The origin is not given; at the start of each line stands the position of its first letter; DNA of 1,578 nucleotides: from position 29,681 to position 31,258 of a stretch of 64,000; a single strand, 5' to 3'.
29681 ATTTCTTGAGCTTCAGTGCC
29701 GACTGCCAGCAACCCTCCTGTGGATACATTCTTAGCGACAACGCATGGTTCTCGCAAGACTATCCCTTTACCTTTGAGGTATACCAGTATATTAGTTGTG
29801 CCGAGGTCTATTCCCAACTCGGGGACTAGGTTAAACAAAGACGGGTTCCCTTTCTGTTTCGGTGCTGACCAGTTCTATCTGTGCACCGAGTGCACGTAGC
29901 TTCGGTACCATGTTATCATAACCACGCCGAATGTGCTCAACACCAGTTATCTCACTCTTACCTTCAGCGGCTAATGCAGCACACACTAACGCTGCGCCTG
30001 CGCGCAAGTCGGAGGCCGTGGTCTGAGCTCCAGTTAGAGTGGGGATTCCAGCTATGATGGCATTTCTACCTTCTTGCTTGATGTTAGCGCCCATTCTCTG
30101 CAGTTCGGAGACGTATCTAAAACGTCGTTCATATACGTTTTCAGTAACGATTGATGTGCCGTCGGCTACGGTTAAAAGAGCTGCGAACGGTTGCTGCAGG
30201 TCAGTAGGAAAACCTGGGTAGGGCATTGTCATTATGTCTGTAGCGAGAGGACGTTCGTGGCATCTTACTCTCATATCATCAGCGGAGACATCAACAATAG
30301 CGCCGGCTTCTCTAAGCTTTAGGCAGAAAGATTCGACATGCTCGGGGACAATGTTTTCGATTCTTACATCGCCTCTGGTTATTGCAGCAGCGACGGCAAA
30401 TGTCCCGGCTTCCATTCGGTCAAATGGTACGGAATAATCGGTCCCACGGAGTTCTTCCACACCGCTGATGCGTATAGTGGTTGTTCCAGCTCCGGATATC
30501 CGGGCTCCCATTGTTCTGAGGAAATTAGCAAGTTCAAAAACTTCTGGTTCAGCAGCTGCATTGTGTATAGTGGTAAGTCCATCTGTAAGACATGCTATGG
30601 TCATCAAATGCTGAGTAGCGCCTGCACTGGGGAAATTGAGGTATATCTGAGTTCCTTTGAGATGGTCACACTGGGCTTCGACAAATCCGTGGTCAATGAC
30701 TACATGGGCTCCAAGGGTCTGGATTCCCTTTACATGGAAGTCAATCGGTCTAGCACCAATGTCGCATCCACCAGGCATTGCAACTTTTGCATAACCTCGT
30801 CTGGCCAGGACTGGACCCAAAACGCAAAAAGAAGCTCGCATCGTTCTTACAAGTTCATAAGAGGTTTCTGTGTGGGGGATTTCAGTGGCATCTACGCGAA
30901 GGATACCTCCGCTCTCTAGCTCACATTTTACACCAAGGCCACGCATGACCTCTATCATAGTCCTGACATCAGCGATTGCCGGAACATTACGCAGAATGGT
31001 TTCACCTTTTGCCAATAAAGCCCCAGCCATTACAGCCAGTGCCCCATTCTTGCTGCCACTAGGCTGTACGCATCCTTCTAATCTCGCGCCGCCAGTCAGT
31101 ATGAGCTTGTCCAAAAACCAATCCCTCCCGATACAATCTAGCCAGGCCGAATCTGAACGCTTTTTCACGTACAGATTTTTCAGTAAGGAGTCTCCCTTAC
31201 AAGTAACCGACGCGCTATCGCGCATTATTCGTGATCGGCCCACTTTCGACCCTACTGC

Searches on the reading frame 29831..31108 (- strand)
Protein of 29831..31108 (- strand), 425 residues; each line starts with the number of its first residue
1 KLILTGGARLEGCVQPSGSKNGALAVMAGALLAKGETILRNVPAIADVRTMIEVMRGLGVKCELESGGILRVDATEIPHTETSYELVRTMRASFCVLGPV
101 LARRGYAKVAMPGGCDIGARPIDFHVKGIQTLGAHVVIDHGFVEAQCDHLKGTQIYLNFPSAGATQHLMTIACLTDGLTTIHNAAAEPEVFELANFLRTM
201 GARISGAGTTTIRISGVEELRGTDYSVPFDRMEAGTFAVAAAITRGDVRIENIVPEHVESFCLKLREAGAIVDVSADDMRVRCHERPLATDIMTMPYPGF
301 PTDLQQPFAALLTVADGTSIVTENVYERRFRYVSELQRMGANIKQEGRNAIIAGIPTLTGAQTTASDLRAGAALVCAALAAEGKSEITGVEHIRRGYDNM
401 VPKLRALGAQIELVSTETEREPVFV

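Call 24: find_homologous_proteins(query=window:29831-31108:-)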
Query window:29831-31108:- (425 aa): 7998 proteins with E <= 0.001 among 8000 candidates; the best 120 are listed.
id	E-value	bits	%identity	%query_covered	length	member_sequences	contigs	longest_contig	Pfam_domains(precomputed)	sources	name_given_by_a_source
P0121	2.6e-265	897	95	100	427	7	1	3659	PF00275.26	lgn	-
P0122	2.7e-258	874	92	100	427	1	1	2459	PF00275.26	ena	-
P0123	3.7e-256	867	90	100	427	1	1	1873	PF00275.26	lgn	-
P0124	2.2e-249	845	87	100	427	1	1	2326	PF00275.26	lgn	-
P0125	3.4e-210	716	75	100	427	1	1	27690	PF00275.26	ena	-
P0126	4.5e-207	706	75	100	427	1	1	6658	PF00275.26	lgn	-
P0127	7.6e-206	702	74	100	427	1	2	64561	PF00275.26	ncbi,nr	ncbi:MAG: UDP-N-acetylglucosamine 1-carboxyvinyltransferase [Armatimonadota bacterium]|nr:UDP-N-acet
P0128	1.3e-205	701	75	100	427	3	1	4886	PF00275.26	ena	-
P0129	2.1e-205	700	73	100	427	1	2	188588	PF00275.26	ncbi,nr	ncbi:MAG: UDP-N-acetylglucosamine 1-carboxyvinyltransferase [Armatimonadota bacterium]|nr:UDP-N-acet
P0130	4.8e-205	699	73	100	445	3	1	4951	PF00275.26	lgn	-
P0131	1.4e-204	697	72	100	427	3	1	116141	PF00275.26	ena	-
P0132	5.3e-204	696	73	100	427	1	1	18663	PF00275.26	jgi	-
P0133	1.5e-203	694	73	100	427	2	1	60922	PF00275.26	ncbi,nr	ncbi:MAG: UDP-N-acetylglucosamine 1-carboxyvinyltransferase [Armatimonadetes bacterium]|nr:UDP-N-ace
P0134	2.0e-203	694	74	99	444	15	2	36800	PF00275.26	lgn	-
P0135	2.2e-203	694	72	100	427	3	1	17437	PF00275.26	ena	-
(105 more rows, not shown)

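Call 37: find_encoding_contigs(protein=P0125, flank=7000, max_places=2)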
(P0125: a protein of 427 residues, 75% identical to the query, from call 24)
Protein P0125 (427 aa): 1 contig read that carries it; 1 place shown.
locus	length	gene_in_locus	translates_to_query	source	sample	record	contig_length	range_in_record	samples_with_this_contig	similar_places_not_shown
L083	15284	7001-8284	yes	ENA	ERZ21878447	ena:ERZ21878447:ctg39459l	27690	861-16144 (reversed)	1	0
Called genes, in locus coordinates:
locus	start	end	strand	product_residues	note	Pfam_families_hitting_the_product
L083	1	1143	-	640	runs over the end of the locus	PF21760:SecD_1st, PF22599:SecDF_P1_head, PF00873:ACR_tran, PF02355:SecD_SecF_C, PF02592:Vut_1 (weak), PF03176:MMPL, PF07549:Sec_GG (weak)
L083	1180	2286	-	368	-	PF12982:DUF3866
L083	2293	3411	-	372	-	PF04389:Peptidase_M28, PF05343:Peptidase_M42 (faint), PF01546:Peptidase_M20, PF07687:M20_dimer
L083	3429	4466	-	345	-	PF01380:SIS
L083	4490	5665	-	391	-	PF01232:Mannitol_dh, PF08125:Mannitol_dh_C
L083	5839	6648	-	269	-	PF00877:NLPC_P60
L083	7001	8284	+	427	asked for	PF00275:EPSP_synthase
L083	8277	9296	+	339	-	PF06723:MreB_Mbl, PF25216:Volactin (faint), PF00022:Actin, PF11104:PilM_2 (faint), PF00012:HSP70, PF14450:FtsA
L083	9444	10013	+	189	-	PF01842:ACT (weak), PF13291:ACT_4 (weak), PF13740:ACT_6, PF22629:ACT_AHAS_ss (faint), PF01842:ACT (weak), PF13291:ACT_4 (weak), PF13740:ACT_6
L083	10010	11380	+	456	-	PF05167:DUF711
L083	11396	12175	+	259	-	PF00731:AIRC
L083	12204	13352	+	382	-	PF01969:Ni_insertion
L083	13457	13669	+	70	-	PF01053:Cys_Met_Meta_PP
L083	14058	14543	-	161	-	-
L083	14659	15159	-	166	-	PF13274:SocA_Panacea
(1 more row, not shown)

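Call 38: find_encoding_contigs(protein=P0127, flank=7000, max_places=2)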
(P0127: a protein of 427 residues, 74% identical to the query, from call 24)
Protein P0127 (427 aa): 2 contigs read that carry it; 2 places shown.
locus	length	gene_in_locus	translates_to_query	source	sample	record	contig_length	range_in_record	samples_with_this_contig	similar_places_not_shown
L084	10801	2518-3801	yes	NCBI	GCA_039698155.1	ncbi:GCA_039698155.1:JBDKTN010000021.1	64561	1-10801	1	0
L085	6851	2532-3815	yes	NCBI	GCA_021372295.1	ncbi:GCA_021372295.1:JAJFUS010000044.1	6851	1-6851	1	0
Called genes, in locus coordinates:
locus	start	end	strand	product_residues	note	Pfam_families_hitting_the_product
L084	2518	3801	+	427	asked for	PF00275:EPSP_synthase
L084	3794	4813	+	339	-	PF06723:MreB_Mbl, PF00022:Actin (weak), PF25216:Volactin (weak), PF11104:PilM_2 (faint), PF00012:HSP70, PF14450:FtsA, PF21522:MreB-like_C (faint)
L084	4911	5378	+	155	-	PF00395:SLH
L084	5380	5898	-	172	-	PF02577:BFN_dom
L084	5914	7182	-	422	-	PF07498:Rho_N (weak), PF07497:Rho_RNA_bind, PF00006:ATP-synt_ab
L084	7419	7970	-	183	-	PF00156:Pribosyltran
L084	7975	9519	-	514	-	PF00117:GATase, PF07722:Peptidase_C26, PF02540:NAD_synthase (weak), PF00958:GMP_synt_C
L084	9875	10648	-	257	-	PF02627:CMD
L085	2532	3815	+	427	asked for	PF00275:EPSP_synthase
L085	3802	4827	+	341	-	PF06723:MreB_Mbl, PF00022:Actin (weak), PF11104:PilM_2 (faint), PF00012:HSP70, PF14450:FtsA, PF21522:MreB-like_C (faint)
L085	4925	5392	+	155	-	PF00395:SLH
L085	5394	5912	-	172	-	PF02577:BFN_dom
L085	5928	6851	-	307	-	PF00006:ATP-synt_ab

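Call 39: find_encoding_contigs(protein=P0121, flank=7000, max_places=2)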
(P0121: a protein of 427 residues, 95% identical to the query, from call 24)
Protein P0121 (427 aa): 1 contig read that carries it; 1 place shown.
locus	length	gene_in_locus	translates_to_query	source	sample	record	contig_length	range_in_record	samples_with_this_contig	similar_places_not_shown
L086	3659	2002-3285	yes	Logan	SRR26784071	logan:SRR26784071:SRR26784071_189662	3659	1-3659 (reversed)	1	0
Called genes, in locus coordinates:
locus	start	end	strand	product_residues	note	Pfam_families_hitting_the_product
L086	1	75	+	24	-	?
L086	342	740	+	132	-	PF02915:Rubrerythrin (weak)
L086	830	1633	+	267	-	PF04454:Linocin_M18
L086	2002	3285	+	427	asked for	PF00275:EPSP_synthase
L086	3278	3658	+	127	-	?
